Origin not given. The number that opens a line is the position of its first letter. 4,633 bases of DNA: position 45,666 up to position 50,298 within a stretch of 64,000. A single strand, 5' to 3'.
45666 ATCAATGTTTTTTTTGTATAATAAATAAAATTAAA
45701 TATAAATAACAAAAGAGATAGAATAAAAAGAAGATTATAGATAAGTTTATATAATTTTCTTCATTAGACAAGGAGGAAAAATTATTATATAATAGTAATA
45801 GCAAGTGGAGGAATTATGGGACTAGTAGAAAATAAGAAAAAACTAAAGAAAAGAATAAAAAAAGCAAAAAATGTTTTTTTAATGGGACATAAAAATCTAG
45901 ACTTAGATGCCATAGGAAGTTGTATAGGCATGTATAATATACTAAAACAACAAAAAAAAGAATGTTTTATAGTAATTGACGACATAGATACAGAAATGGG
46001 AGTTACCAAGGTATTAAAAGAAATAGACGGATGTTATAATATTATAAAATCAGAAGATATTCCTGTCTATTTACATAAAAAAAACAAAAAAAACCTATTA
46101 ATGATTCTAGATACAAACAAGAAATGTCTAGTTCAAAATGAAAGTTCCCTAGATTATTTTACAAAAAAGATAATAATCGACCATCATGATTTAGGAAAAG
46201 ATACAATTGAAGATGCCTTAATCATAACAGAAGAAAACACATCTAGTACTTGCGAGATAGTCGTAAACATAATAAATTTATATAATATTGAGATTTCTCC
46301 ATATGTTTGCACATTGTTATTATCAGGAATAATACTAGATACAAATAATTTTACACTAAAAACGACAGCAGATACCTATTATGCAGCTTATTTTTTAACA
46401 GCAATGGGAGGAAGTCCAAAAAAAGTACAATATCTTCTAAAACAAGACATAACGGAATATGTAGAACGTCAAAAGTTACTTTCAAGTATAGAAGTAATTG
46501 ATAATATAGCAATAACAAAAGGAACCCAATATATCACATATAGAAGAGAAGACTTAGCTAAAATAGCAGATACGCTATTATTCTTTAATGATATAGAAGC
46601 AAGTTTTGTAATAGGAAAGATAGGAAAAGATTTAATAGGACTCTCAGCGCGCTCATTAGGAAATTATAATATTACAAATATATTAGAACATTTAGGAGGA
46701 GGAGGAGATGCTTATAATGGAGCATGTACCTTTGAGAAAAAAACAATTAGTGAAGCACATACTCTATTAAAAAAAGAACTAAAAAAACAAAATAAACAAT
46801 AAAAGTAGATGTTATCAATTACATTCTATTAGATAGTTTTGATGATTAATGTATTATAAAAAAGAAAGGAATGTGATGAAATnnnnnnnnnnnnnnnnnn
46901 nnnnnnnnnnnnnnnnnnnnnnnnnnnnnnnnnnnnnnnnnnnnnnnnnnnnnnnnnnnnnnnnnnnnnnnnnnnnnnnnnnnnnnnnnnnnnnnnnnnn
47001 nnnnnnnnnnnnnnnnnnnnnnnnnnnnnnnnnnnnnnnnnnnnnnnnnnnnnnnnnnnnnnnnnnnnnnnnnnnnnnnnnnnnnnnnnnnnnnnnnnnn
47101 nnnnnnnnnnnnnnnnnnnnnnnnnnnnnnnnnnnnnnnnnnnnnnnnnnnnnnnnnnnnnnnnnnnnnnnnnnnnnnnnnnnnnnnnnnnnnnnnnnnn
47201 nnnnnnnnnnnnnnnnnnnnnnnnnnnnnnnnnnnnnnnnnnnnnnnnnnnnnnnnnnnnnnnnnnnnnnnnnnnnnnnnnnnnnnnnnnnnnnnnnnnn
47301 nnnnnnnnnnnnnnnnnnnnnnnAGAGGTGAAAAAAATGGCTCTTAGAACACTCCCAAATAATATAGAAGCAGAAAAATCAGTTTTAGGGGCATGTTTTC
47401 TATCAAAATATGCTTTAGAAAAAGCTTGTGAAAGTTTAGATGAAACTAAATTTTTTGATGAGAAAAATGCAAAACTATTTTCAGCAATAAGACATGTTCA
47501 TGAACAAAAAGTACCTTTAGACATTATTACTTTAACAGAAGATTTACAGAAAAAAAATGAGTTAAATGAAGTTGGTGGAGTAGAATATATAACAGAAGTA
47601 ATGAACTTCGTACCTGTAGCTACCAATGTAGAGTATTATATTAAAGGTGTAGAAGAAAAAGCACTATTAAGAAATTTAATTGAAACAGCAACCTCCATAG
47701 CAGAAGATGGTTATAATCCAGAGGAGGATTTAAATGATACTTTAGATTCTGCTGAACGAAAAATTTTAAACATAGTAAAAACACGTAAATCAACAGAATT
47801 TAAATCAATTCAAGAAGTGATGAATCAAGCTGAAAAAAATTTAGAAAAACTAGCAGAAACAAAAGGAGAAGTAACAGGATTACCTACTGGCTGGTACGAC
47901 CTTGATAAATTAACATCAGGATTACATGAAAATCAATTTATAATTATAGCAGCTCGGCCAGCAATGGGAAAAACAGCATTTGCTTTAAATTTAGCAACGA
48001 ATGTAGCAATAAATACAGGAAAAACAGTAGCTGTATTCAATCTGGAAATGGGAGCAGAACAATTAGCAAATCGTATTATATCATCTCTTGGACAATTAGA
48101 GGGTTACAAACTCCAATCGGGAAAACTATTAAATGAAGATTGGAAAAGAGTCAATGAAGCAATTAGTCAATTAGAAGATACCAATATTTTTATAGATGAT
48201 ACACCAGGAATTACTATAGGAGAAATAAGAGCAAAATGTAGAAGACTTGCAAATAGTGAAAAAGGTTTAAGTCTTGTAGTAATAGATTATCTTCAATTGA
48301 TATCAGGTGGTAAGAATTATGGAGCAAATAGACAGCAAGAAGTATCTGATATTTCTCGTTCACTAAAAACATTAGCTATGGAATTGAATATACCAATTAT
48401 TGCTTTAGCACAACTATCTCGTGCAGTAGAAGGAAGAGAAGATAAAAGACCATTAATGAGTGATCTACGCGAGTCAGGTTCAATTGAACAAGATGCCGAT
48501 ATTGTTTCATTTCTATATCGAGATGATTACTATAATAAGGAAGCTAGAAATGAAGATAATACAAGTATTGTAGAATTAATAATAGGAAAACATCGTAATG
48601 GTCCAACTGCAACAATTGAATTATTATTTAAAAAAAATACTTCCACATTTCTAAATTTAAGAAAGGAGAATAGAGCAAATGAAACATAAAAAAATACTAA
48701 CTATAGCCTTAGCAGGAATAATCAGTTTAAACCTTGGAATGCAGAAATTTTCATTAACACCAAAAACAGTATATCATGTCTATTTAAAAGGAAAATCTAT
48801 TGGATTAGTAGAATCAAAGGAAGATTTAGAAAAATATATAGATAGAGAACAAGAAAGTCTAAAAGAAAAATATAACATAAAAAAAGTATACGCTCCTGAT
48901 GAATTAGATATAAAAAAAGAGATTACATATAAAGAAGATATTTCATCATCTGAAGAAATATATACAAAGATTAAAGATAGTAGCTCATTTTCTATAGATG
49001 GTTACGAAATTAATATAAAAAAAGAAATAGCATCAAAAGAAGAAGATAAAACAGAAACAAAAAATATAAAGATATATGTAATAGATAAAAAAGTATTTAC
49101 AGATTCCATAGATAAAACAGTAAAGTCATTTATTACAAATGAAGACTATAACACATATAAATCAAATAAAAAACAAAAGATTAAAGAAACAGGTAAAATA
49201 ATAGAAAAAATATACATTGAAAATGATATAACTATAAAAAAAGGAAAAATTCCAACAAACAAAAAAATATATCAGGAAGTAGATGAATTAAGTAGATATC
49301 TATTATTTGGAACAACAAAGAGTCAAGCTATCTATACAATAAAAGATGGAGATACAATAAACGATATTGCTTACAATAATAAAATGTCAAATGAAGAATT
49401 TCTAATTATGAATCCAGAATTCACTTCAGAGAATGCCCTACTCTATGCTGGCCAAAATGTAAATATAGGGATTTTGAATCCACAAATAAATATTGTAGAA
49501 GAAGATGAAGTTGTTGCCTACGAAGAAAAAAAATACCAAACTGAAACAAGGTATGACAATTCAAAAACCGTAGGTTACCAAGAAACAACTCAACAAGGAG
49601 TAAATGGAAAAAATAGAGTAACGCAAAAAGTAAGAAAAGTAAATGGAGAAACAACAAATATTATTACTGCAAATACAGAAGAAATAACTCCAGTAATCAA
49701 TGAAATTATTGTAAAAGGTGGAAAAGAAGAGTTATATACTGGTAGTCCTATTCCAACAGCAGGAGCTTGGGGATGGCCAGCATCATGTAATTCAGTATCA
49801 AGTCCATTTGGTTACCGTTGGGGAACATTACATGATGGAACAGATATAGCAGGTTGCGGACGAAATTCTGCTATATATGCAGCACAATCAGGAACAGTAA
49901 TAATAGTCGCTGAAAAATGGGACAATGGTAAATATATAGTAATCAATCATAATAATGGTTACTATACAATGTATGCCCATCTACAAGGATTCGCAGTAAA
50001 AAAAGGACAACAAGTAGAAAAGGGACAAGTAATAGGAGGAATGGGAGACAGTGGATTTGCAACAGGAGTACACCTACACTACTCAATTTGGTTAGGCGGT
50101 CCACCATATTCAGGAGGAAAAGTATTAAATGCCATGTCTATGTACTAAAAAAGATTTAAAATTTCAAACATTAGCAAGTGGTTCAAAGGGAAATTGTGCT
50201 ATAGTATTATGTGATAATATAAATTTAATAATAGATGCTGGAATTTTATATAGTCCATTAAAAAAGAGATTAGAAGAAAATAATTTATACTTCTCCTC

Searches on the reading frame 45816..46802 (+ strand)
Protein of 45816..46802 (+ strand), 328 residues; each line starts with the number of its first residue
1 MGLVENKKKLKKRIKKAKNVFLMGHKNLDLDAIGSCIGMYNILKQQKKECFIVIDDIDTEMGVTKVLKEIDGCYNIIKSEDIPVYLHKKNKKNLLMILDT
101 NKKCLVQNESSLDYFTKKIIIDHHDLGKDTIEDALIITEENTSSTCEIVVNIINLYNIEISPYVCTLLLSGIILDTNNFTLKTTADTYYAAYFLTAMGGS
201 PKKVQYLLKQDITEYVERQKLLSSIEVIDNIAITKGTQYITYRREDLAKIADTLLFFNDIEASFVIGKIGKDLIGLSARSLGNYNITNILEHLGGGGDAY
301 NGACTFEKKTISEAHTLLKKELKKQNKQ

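Call 35: search_protein_families(library=pfam, proteins=[window:45816-46802:+], max_evalue=0.00001)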
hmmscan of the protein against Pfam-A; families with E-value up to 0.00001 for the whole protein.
window:45816-46802:+ (328 aa): 1 family
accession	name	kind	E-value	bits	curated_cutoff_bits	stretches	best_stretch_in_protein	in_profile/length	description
PF01368.27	DHH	-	1.7e-20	74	28.1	1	19-172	1-125/125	DHH family, N-terminal domain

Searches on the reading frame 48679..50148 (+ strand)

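Call 35: search_protein_families(library=pfam, proteins=[window:48679-50148:+], max_evalue=0.00001)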
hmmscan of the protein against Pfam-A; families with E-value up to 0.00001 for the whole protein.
window:48679-50148:+ (489 aa): 3 families
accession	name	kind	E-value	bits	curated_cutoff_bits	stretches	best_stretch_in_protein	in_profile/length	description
PF01551.29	Peptidase_M23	-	2.5e-27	95.4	28.7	1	384-474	2-91/96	Peptidase family M23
PF07501.17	G5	-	6.9e-08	33.1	23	1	277-349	3-75/75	G5 domain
PF01476.26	LysM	-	1.9e-06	28.1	20.9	1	219-263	1-42/43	LysM domain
